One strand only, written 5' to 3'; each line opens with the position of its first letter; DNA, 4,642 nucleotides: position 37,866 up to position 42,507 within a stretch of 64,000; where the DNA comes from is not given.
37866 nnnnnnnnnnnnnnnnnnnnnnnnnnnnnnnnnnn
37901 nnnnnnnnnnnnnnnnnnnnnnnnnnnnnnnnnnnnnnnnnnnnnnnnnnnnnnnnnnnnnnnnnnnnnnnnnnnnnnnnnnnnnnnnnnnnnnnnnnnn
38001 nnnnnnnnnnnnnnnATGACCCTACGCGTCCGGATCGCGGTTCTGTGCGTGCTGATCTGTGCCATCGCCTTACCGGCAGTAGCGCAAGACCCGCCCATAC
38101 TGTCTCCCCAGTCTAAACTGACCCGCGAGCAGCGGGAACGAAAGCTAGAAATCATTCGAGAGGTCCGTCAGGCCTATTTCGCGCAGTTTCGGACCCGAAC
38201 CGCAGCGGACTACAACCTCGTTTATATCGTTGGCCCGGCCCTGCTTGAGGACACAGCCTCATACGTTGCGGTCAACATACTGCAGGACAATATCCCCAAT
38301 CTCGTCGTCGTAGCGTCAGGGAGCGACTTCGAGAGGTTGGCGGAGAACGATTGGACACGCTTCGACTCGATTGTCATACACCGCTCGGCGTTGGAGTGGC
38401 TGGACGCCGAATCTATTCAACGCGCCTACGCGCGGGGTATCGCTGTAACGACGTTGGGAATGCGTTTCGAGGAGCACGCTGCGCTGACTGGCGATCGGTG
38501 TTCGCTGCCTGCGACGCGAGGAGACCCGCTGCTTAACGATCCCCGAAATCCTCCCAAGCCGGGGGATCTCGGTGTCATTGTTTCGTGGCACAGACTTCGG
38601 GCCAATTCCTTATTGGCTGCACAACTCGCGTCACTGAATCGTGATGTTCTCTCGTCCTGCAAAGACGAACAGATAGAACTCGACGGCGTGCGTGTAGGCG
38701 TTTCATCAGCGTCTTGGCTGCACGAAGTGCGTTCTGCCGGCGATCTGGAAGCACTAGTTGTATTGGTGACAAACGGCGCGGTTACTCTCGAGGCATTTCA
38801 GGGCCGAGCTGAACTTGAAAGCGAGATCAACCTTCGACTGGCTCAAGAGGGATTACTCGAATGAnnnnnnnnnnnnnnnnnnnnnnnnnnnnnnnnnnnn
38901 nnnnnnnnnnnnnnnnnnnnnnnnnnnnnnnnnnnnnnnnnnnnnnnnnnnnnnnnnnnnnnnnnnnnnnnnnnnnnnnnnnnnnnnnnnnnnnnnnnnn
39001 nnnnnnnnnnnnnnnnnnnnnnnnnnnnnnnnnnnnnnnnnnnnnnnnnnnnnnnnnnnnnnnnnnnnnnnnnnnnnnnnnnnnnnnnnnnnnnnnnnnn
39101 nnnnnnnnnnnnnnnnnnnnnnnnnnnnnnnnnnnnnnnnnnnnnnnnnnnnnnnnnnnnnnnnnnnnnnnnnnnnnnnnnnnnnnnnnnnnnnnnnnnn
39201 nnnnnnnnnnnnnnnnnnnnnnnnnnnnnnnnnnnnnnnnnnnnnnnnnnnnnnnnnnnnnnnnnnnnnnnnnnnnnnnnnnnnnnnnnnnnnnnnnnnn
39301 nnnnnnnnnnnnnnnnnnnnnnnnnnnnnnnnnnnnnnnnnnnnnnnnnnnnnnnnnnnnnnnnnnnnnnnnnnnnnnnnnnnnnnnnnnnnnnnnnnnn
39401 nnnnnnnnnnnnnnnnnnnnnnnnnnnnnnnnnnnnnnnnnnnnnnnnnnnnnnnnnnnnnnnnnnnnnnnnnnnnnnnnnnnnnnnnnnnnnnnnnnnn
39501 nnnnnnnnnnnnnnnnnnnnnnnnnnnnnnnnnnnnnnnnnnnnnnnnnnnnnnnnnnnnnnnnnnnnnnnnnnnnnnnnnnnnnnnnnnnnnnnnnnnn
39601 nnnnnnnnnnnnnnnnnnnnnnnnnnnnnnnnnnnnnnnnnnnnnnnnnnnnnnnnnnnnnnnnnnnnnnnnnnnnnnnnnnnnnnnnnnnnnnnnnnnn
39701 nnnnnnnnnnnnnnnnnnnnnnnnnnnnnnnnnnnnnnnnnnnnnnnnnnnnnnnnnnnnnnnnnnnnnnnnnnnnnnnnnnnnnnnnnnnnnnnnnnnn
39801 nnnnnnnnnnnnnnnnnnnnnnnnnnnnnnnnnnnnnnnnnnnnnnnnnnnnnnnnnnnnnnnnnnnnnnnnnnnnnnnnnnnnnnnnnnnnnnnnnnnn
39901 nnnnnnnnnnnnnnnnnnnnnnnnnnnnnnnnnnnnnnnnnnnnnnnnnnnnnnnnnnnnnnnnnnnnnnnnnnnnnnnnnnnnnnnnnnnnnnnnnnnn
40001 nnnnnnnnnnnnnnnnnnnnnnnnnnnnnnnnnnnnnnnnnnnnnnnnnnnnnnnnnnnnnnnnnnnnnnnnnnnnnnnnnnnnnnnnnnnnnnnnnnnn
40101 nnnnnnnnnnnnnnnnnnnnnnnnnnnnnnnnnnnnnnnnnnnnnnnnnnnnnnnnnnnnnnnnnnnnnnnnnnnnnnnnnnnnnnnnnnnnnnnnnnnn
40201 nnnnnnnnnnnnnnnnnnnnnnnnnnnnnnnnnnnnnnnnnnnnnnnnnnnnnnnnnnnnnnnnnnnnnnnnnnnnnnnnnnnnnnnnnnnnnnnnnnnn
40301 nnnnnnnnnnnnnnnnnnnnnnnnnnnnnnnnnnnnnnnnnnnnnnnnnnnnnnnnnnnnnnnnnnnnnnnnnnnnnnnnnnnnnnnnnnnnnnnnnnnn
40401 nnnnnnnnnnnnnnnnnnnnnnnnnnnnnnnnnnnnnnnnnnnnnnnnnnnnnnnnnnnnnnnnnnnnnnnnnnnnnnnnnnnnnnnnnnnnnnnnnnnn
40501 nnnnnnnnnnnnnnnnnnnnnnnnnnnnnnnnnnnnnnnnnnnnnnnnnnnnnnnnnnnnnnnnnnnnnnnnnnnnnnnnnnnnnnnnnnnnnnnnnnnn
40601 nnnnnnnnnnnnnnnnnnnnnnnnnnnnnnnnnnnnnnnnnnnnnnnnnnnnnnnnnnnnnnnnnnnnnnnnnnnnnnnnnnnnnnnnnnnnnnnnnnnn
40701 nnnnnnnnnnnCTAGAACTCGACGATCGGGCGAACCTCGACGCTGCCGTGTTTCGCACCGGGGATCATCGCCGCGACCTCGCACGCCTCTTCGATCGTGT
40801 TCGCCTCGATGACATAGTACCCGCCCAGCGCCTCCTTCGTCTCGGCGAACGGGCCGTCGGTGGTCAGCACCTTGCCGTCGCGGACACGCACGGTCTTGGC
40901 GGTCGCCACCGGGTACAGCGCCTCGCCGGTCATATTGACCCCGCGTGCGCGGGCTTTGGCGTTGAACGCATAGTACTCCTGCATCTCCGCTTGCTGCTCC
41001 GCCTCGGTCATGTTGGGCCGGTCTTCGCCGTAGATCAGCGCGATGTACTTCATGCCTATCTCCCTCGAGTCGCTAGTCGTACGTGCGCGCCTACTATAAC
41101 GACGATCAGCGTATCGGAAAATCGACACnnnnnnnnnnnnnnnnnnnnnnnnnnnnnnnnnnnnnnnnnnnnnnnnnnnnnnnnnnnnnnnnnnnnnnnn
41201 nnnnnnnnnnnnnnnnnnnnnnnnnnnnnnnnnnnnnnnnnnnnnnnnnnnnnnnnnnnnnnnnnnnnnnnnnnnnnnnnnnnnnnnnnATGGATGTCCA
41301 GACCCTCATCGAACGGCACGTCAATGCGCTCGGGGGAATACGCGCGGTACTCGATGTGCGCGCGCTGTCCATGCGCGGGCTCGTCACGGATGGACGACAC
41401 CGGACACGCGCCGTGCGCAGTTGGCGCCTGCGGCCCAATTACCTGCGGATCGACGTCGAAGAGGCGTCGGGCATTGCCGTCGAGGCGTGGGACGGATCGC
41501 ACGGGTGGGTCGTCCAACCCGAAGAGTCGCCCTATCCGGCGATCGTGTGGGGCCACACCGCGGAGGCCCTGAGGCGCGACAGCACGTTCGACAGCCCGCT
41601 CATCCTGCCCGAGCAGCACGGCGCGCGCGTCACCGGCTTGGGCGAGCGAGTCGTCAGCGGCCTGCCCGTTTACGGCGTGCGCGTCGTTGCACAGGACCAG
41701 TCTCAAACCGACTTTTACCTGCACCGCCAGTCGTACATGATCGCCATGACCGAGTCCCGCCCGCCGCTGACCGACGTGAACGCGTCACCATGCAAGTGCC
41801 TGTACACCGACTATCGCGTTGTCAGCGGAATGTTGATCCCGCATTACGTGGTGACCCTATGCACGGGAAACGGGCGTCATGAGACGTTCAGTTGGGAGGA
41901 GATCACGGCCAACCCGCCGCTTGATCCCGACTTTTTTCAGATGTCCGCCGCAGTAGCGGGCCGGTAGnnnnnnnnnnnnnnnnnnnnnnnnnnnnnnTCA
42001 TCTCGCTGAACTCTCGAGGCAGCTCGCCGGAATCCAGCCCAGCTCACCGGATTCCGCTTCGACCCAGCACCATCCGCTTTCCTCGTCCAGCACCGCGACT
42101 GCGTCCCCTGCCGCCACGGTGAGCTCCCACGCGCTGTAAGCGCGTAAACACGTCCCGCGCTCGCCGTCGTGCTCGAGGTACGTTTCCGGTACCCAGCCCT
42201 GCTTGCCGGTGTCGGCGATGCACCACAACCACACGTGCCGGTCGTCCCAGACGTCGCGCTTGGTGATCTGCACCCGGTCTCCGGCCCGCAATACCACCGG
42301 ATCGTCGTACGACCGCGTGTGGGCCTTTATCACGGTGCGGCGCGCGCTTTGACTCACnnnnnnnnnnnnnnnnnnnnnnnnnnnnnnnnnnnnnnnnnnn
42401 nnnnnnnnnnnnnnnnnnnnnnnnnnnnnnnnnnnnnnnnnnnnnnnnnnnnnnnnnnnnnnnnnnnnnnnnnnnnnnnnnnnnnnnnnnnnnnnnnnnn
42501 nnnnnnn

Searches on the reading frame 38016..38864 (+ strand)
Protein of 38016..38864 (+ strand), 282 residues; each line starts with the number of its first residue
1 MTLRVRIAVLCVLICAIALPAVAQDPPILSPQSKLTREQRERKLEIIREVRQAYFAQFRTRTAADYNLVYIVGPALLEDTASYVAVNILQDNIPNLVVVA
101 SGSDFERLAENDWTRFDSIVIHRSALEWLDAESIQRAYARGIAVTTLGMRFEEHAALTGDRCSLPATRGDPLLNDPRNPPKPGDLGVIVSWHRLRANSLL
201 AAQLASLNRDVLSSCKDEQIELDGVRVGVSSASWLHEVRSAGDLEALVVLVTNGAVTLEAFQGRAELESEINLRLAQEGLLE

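Call 40: search_protein_families(library=pfam, proteins=[window:38016-38864:+], max_evalue=0.001)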
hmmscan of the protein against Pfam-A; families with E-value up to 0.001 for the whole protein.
window:38016-38864:+ (282 aa): 0 families

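Call 55: search_protein_families(library=pfam, proteins=[window:38016-38864:+], max_evalue=1)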
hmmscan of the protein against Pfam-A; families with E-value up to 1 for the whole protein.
window:38016-38864:+ (282 aa): 1 family
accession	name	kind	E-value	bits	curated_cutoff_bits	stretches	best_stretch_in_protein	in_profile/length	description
PF13663.11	DUF4148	-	0.0096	16.8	27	1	5-39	8-40/62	Domain of unknown function (DUF4148)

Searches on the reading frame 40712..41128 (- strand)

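Call 40: search_protein_families(library=pfam, proteins=[window:40712-41128:-], max_evalue=0.001)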
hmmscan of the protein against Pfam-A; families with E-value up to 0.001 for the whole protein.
window:40712-41128:- (138 aa): 1 family
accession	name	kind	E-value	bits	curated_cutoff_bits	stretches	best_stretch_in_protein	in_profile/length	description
PF03795.20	YCII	-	6e-19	68.7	24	1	26-138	1-94/95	YCII-related domain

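Call 56: search_protein_families(library=ncbifam, proteins=[window:40712-41128:-], max_evalue=0.01)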
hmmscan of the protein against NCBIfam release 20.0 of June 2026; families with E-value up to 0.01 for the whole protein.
window:40712-41128:- (138 aa): 0 families

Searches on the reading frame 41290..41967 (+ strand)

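Call 55: search_protein_families(library=pfam, proteins=[window:41290-41967:+], max_evalue=1)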
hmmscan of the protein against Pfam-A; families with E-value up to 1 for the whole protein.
window:41290-41967:+ (225 aa): 1 family
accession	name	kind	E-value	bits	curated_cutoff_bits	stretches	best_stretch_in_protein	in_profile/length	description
PF17131.11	LolA_like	-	0.31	11.1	30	1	113-219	72-180/184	Outer membrane lipoprotein-sorting protein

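Call 56: search_protein_families(library=ncbifam, proteins=[window:41290-41967:+], max_evalue=0.01)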
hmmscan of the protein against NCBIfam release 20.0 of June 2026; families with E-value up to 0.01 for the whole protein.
window:41290-41967:+ (225 aa): 0 families

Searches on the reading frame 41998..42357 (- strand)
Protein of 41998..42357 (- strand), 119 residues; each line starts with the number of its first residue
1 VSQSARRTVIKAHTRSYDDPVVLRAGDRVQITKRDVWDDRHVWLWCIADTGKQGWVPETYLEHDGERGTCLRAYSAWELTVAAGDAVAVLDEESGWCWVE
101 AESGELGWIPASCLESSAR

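Call 40: search_protein_families(library=pfam, proteins=[window:41998-42357:-], max_evalue=0.001)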
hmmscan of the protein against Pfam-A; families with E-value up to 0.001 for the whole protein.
window:41998-42357:- (119 aa): 6 families
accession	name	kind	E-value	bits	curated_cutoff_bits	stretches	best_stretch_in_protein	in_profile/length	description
PF07653.23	SH3_2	-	2.3e-14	53.2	21.8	2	75-115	12-53/55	Variant SH3 domain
PF14604.12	SH3_9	-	6.1e-10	39.2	30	1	76-115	10-49/49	Variant SH3 domain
PF08239.17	SH3_3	-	1.2e-09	38.7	27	1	80-115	18-54/54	Bacterial SH3 domain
PF00018.34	SH3_1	-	4.6e-07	29.8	22.9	1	78-111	13-48/48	SH3 domain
PF18348.7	SH3_16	-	3.2e-06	27.3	25.8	1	82-112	16-47/49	Bacterial dipeptidyl-peptidase Sh3 domain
PF06347.19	SH3_4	-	0.00043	20.4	24.1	0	79-113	19-53/56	Bacterial SH3 domain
